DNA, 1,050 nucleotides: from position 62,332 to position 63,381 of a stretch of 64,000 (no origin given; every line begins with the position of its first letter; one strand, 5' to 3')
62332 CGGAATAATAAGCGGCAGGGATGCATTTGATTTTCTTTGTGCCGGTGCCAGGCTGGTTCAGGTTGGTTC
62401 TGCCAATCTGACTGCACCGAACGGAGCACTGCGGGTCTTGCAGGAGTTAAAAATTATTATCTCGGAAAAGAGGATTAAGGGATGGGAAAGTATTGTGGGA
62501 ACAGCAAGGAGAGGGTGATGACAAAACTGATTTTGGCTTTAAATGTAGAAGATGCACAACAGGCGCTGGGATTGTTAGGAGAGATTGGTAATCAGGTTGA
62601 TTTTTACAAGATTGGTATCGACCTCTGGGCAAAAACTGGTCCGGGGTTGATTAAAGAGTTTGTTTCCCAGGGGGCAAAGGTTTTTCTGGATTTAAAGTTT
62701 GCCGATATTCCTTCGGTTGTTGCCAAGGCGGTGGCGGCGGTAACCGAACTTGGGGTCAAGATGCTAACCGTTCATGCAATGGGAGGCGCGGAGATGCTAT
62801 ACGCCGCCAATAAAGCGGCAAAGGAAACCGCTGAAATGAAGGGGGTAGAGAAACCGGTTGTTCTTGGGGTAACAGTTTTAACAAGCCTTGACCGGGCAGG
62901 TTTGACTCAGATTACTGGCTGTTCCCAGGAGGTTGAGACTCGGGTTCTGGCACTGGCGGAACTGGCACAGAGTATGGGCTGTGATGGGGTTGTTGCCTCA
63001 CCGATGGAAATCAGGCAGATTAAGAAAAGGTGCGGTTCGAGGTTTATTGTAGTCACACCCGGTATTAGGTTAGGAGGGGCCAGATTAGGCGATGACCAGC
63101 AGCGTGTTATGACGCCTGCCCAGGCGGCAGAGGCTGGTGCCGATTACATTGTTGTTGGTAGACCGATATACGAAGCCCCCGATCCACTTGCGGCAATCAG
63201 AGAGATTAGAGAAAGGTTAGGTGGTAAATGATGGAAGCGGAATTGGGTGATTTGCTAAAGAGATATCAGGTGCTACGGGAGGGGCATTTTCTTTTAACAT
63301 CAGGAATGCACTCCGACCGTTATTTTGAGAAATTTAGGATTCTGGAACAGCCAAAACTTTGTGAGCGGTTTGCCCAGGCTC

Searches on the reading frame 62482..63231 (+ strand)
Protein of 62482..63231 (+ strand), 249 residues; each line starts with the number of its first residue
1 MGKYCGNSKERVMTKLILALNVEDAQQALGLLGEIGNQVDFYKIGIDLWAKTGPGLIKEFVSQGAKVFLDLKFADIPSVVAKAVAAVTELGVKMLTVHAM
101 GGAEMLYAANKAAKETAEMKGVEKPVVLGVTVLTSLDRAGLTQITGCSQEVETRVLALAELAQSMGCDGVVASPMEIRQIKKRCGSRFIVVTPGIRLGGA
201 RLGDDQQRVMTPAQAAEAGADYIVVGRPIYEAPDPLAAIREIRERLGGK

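Call 57: search_protein_families(library=pfam, proteins=[window:62482-63231:+], max_evalue=0.000001)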
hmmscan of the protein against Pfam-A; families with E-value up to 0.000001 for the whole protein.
window:62482-63231:+ (249 aa): 1 family
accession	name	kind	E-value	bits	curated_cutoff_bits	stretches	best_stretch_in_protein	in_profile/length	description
PF00215.30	OMPdecase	-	1.8e-57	195.2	27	1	14-242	1-221/221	Orotidine 5'-phosphate decarboxylase / HUMPS family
